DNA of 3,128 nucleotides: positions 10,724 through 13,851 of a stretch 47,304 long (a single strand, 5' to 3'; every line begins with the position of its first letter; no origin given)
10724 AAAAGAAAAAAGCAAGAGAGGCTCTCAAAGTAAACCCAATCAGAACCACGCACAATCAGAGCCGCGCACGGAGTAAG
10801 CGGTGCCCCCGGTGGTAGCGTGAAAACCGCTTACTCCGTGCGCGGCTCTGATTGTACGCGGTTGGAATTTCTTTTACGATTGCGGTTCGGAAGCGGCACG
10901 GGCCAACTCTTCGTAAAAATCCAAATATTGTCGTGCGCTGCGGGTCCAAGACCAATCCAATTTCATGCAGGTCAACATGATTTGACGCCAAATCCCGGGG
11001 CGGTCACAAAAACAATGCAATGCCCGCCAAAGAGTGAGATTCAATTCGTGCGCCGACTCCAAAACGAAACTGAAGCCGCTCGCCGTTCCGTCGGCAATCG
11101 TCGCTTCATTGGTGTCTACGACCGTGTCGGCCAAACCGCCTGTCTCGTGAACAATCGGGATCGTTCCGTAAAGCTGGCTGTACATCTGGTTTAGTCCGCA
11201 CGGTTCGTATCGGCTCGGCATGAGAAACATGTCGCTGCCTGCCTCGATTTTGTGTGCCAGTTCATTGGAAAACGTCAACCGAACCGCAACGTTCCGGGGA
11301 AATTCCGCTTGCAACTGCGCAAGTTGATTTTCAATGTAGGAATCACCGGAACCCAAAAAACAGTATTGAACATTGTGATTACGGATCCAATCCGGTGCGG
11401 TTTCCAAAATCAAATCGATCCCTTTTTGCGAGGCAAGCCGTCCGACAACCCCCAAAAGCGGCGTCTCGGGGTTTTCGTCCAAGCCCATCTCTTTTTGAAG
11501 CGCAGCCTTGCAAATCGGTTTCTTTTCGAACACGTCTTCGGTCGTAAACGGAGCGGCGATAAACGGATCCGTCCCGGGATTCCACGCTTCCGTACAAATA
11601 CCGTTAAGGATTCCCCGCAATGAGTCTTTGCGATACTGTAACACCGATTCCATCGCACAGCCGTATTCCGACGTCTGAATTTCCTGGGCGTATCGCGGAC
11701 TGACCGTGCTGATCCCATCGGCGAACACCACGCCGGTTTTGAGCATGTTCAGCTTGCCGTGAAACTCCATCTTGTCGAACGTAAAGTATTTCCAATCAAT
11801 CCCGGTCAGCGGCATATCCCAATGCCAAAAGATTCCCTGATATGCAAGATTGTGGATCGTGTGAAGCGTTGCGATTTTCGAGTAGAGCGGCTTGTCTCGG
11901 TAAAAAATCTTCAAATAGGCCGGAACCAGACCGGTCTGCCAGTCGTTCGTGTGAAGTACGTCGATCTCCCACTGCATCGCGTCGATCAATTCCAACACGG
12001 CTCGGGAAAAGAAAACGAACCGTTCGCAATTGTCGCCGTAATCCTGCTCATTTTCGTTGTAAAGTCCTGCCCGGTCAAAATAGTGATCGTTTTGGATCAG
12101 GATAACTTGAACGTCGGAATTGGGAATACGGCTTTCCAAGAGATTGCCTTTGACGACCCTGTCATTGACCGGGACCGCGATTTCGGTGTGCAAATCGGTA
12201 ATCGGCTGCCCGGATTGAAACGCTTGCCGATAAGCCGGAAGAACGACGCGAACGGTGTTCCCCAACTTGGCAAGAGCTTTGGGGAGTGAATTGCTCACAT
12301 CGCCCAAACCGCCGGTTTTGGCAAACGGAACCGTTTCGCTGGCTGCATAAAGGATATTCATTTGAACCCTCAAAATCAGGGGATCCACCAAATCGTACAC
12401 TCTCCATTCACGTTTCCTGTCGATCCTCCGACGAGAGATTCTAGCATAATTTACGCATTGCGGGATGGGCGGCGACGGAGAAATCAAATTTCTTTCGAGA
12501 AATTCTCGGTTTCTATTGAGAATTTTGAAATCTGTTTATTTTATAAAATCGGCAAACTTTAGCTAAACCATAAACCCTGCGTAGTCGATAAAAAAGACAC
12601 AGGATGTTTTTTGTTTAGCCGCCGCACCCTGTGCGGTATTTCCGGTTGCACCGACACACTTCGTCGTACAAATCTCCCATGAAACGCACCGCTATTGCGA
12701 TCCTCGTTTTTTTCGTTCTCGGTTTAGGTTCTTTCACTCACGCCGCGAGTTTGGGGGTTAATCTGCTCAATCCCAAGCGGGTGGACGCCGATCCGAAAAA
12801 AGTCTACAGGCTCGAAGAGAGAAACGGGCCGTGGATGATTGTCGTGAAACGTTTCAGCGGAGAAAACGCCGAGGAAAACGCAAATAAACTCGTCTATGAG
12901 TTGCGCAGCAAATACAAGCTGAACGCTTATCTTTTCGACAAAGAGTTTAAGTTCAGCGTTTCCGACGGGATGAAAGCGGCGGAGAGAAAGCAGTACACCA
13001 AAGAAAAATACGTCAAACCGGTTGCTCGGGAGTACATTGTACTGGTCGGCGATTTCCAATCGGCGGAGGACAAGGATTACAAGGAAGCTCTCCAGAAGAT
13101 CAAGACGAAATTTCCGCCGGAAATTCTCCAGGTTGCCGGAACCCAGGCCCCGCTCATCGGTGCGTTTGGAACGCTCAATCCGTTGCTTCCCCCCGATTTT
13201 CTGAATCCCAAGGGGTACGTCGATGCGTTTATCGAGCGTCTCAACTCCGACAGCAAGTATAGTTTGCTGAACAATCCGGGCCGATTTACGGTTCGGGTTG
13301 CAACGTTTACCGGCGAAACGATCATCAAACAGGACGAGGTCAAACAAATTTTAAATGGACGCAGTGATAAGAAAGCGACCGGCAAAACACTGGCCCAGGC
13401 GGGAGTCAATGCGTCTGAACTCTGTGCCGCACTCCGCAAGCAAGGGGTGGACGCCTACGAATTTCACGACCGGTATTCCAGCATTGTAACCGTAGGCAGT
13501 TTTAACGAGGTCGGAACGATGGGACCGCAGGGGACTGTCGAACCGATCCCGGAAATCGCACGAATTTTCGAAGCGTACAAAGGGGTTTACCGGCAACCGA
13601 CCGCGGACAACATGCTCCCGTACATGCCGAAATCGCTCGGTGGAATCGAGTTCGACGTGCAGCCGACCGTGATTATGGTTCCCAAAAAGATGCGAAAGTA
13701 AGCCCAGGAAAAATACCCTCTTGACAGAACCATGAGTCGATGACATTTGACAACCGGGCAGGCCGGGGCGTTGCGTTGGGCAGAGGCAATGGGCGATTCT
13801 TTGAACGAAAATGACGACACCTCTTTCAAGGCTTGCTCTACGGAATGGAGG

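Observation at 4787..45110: Family of intergenic hairpins built from tandem heptanucleotide repeats (8 unit types, at least 14 loci)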

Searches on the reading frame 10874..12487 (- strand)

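Call 7: search_protein_families(library=pfam, proteins=[window:10874-12487:-])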
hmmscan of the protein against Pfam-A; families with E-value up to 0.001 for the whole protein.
window:10874-12487:- (537 aa): 4 families
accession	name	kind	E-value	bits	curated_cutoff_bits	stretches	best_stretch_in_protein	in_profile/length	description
PF08323.17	Glyco_transf_5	-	1.3e-84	284.1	22.7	1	44-284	1-238/239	Starch synthase catalytic domain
PF00534.26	Glycos_transf_1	-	2.3e-13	50.5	26.4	1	338-466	11-141/172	Glycosyl transferases group 1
PF13692.12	Glyco_trans_1_4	-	2e-10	41.5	27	1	343-467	2-127/142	Glycosyl transferases group 1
PF13439.12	Glyco_transf_4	-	6.1e-06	26.8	28.5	0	68-272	11-150/170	Glycosyltransferase Family 4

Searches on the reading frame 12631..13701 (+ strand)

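Call 7: search_protein_families(library=pfam, proteins=[window:12631-13701:+])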
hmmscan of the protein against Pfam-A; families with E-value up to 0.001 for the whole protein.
window:12631-13701:+ (356 aa): 0 families

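Call 42: search_protein_families(library=pfam, proteins=[window:12631-13701:+], max_evalue=0.01)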
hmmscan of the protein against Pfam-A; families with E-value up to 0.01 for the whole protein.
window:12631-13701:+ (356 aa): 1 family
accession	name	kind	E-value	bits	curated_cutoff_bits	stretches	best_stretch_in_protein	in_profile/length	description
PF05036.18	SPOR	-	0.0043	17.8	21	0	101-161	34-70/76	SPOR domain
